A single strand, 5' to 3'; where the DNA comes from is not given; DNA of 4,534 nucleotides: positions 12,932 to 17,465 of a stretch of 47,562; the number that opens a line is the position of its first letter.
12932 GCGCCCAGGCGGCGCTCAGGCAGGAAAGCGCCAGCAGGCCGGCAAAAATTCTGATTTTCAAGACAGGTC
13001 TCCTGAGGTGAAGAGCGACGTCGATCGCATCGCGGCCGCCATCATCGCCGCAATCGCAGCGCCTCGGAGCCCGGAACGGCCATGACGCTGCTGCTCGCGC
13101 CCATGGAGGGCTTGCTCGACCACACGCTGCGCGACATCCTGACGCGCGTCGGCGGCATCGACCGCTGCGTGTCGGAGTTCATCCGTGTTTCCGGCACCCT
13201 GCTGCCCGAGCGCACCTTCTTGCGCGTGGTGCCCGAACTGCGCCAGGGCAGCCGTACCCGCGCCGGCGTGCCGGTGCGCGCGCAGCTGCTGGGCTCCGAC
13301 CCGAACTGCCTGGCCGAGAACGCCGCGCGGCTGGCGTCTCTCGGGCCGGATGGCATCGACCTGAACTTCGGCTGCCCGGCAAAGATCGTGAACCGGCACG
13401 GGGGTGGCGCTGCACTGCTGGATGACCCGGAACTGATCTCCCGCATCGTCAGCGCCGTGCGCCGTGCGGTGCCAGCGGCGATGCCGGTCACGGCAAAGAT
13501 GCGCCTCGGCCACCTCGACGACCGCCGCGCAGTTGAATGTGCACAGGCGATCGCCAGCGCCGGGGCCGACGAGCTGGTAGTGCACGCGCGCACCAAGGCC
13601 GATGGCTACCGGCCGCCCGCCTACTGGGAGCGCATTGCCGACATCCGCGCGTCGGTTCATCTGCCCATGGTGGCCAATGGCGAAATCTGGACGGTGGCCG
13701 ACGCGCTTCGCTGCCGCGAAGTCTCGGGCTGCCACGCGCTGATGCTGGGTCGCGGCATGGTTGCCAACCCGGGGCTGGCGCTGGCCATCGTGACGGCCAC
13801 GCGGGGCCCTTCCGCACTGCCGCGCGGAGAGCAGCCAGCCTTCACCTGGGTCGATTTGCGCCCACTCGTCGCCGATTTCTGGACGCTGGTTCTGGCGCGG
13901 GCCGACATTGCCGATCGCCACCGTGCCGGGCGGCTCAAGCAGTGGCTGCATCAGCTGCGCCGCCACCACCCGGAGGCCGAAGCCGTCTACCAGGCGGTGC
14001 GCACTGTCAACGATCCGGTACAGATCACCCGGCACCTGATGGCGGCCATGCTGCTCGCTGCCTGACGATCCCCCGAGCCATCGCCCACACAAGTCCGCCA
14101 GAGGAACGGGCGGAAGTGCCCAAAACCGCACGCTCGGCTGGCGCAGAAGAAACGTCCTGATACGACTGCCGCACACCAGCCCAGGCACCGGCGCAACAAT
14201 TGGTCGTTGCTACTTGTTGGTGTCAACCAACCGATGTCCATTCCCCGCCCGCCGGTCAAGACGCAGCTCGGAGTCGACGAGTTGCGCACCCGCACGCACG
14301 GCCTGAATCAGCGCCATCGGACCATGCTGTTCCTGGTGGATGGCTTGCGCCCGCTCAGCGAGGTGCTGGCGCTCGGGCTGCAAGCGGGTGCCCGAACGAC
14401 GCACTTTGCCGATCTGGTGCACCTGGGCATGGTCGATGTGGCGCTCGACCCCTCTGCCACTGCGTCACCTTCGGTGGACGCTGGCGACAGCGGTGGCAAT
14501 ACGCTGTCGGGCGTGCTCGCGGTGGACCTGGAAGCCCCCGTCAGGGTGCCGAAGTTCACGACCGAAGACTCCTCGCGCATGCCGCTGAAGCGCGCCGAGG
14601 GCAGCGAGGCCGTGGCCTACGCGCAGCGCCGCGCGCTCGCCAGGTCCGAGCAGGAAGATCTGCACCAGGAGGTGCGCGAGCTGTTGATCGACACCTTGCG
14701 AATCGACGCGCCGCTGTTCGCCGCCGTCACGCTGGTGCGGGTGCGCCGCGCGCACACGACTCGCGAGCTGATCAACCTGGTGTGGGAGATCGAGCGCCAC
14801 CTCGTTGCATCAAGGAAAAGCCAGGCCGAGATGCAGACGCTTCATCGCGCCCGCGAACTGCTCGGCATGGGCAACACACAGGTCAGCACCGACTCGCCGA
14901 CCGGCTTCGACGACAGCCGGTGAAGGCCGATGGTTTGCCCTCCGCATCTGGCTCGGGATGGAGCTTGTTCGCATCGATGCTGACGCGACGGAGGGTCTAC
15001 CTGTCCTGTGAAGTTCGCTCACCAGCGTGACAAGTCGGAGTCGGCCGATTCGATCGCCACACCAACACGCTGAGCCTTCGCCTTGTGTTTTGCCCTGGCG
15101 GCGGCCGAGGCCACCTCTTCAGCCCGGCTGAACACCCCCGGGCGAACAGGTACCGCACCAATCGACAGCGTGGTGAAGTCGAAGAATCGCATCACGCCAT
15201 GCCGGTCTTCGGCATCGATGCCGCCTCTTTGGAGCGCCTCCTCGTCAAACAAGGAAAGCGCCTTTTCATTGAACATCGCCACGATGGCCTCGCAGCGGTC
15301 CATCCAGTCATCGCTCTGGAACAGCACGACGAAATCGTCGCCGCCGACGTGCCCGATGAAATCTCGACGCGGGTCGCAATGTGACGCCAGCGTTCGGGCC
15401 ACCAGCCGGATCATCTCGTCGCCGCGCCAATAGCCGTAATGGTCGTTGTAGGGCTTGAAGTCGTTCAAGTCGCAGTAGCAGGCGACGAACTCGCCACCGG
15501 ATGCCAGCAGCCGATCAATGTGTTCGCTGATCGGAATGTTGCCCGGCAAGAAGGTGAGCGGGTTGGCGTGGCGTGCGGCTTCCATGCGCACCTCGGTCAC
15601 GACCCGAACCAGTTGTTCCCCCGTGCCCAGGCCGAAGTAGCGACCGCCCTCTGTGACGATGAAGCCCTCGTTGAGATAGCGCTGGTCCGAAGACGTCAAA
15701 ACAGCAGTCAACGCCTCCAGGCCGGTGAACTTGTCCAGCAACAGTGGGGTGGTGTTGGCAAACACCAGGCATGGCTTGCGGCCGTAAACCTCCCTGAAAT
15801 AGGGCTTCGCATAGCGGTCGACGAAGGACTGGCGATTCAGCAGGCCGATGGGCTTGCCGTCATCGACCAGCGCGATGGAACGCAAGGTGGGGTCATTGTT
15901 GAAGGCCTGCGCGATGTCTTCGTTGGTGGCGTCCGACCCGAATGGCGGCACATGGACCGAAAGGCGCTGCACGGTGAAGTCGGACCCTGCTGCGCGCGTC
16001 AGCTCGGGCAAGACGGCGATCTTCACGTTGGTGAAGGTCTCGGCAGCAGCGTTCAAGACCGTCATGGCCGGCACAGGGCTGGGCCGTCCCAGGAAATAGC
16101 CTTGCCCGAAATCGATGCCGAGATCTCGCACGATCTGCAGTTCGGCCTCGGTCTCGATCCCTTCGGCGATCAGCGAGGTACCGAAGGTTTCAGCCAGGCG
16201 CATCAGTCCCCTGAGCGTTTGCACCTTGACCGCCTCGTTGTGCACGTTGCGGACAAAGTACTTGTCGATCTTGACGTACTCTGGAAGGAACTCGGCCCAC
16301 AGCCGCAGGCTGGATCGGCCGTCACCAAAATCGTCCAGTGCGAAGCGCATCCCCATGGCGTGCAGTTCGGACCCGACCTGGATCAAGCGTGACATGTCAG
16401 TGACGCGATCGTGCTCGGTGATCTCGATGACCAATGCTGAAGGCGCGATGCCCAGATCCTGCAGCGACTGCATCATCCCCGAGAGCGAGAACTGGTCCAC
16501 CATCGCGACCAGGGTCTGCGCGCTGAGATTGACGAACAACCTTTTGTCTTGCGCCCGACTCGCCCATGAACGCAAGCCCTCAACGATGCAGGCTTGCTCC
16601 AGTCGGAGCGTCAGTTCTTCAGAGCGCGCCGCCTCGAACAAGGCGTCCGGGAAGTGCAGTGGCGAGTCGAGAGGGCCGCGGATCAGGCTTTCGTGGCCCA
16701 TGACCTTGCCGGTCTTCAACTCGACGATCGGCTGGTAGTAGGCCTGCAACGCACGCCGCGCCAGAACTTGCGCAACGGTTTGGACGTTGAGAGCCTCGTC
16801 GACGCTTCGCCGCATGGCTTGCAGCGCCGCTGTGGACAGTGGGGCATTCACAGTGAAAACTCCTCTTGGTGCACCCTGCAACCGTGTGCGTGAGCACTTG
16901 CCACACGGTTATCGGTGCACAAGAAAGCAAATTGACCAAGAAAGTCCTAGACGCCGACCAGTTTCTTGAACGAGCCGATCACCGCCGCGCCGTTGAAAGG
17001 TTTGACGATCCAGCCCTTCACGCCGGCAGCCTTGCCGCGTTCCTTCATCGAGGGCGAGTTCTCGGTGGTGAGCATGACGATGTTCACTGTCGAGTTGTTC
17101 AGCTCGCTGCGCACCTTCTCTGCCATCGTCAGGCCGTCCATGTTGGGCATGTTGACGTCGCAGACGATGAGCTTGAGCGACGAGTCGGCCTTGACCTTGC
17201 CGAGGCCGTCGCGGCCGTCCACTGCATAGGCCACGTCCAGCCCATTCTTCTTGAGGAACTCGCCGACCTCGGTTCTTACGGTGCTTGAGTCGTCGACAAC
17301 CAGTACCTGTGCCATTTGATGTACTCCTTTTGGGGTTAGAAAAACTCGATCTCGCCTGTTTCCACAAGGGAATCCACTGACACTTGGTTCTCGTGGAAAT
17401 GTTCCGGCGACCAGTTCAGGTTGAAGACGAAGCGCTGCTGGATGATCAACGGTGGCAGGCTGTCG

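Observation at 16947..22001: CheW-less chemotaxis-like phosphorelay operon with a receptor-kinase fusion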

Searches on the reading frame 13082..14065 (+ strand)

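Call 18: search_protein_families(library=pfam, proteins=[window:13082-14065:+], max_evalue=0.001)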
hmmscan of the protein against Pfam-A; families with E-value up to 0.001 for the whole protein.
window:13082-14065:+ (327 aa): 1 family
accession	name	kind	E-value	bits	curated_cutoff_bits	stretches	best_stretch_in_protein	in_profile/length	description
PF01207.24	Dus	-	1.2e-67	228.7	20.4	1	4-235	1-226/311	Dihydrouridine synthase (Dus)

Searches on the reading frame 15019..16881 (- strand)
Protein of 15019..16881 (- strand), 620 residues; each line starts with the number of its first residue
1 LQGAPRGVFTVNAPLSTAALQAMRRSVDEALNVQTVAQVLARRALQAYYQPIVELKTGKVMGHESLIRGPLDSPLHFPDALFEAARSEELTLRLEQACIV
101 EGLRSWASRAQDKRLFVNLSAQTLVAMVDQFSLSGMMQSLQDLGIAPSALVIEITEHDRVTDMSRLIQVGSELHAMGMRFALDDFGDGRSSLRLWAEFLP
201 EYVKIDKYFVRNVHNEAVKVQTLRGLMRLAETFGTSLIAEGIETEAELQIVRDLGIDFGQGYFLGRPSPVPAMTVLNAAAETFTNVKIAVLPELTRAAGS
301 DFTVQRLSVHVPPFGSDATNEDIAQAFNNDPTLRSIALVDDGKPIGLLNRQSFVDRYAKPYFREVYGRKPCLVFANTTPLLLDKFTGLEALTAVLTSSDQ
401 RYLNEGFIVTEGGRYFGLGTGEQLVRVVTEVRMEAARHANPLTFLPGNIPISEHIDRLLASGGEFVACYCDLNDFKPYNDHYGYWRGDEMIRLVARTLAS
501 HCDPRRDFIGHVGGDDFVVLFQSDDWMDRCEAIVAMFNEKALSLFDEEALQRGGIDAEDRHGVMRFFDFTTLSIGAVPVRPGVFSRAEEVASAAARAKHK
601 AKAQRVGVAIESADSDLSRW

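Call 3: search_protein_families(library=pfam, proteins=[window:15019-16881:-], max_evalue=1)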
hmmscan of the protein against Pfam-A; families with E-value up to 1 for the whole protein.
window:15019-16881:- (620 aa): 4 families
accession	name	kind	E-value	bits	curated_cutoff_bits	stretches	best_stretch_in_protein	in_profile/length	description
PF00563.25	EAL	-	1.1e-47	162.8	31.3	1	38-267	6-236/236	EAL domain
PF00990.26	GGDEF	-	8.2e-13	48.9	23.8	1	445-525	9-92/161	Diguanylate cyclase, GGDEF domain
PF00571.33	CBS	-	0.018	15.8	24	1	312-356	10-54/57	CBS domain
PF22341.1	GSPE_N1E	-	0.024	15.2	27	0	285-308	29-52/64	GSPII protein E, N1E domain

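Call 4: search_protein_families(library=ncbifam, proteins=[window:15019-16881:-], max_evalue=1)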
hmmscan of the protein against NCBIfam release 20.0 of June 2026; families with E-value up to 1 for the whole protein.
window:15019-16881:- (620 aa): 28 families (the best 25 are shown)
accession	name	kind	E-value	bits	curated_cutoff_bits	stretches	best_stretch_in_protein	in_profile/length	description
NF007474.0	PRK10060.1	equivalog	5.8e-42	143.8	782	2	23-272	399-649/663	cyclic di-GMP phosphodiesterase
NF045675.1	PhdiestaseDibA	equivalog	7.3e-38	130.3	980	2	34-273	380-621/623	phosphodiesterase DibA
NF052458.1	PhdiestGepA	equivalog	3.2e-36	124.9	1200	2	32-270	592-834/840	phosphodiesterase GepA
NF053781.1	cdiGMPphdstlr2612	equivalog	1.3e-34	119.1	1600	2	23-274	1006-1262/1268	Tlr1612 family c-di-GMP phosphodiesterase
NF052265.1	EAL_dom_RimA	equivalog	4.4e-33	114.6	430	1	47-268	19-234/248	S6 modification regulatory phosphodiesterase RimA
NF008467.0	PRK11359.1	equivalog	2e-28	98.9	857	2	23-270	535-785/800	oxygen-sensing cyclic-di-GMP phosphodiesterase DosP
NF007839.0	PRK10551.1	equivalog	5.3e-27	94.6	461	1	41-275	273-508/518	cyclic di-GMP phosphodiesterase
NF007298.0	PRK09776.1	equivalog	7.3e-26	90.3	1135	2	72-273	902-1102/1111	diguanylate cyclase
NF008807.1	PRK11829.1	equivalog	1.5e-25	89.5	733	1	36-267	420-652/670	biofilm formation regulator HmsP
NF045673.1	c-di-GMPRcptLapD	equivalog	1.1e-24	86.7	1020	1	28-269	409-646/647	cyclic di-GMP receptor LapD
NF052596.1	RR_EAL_PvrR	equivalog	1.2e-24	86.7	580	1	21-267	130-379/398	response regulator cyclic di-GMP phosphodiesterase PvrR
NF051476.1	CDiGphdiTpdA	equivalog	2.3e-18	66.3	1000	1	40-263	355-566/570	cyclic di-GMP phosphodiesterase TpdA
NF008617.0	PRK11596.1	equivalog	1e-13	51.2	190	1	47-276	32-251/255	cyclic-guanylate-specific phosphodiesterase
NF008281.1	PRK11059.1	equivalog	1.6e-12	46.6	663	1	38-269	403-631/633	RNase E specificity factor CsrD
TIGR00254.1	GGDEF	domain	1.4e-11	44.4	37.4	1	459-535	31-109/168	diguanylate cyclase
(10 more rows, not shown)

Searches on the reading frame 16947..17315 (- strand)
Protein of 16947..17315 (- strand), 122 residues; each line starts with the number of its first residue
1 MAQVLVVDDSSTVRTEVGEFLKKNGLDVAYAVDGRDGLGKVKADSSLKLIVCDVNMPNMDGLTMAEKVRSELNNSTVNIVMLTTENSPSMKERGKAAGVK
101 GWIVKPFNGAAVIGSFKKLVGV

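Call 3: search_protein_families(library=pfam, proteins=[window:16947-17315:-], max_evalue=1)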
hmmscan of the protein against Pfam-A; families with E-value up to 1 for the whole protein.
window:16947-17315:- (122 aa): 3 families
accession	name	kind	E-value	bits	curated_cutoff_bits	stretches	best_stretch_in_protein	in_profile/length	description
PF00072.30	Response_reg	-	5.3e-23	81.7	30.2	1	4-111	1-105/111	Response regulator receiver domain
PF03793.24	PASTA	-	0.054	13.9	23.2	0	54-90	1-36/64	PASTA domain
PF22348.1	ColA_N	-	0.1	12.8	27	1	49-81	9-41/47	Colicin-A N-terminal domain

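Call 4: search_protein_families(library=ncbifam, proteins=[window:16947-17315:-], max_evalue=1)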
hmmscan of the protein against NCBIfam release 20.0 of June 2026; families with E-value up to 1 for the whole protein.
window:16947-17315:- (122 aa): 102 families (the best 25 are shown)
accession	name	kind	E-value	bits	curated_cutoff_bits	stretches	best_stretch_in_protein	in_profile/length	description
NF007901.0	PRK10610.1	equivalog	7.1e-20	71.4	189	1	3-118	7-122/129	chemotaxis response regulator CheY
NF041733.1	resp_reg_CseB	equivalog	1.3e-16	60.6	350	1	3-114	2-109/228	two-component system response regulator CseB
NF011874.0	PRK15347.1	equivalog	5.1e-16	57.9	852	1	3-107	692-797/921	two component system sensor kinase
NF007005.1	PRK09468.1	equivalog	2.5e-15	56.6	331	1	3-114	5-113/237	osmolarity response regulator transcription factor OmpR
NF045944.1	ResRegRpaBCyano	equivalog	8e-15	54.8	330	1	5-108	1-100/229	response regulator transcription factor RpaB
NF007969.0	PRK10693.1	equivalog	1.6e-14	53.7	329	1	3-107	9-110/337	two-component system response regulator RssB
NF007135.0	PRK09581.1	equivalog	1.8e-14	53.4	474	1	1-119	2-119/457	PleD family two-component system response regulator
NF040689.1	MtrAB_MtrA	equivalog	4e-14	52.5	300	1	4-114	1-107/219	MtrAB system response regulator MtrA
TIGR02154.1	PhoB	equivalog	4.4e-14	52.3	296.2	1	2-113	3-113/226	phosphate regulon transcriptional regulator PhoB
NF033117.2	vanR_ACDEGLN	exception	4.5e-14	52.6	350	1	4-117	1-110/226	VanR-ABDEGLN family response regulator transcription factor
NF053854.1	RespRegPhoBBctds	equivalog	5.8e-14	52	270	1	4-112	1-107/225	two-component system response regulator PhoB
NF008099.0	PRK10841.1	equivalog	6.6e-14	50.6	920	1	3-107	826-927/949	two-component system sensor histidine kinase RcsC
NF012227.0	AdeR_RR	equivalog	1.3e-13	51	340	1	3-115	13-121/239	efflux system response regulator transcription factor AdeR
TIGR01387.1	cztR_silR_copR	subfamily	1.4e-13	51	279.2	1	4-114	1-108/218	heavy metal response regulator transcription factor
NF041209.1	resp_regPieR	equivalog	1.7e-13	50.8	450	1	3-117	2-112/231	two component system response regulator PieR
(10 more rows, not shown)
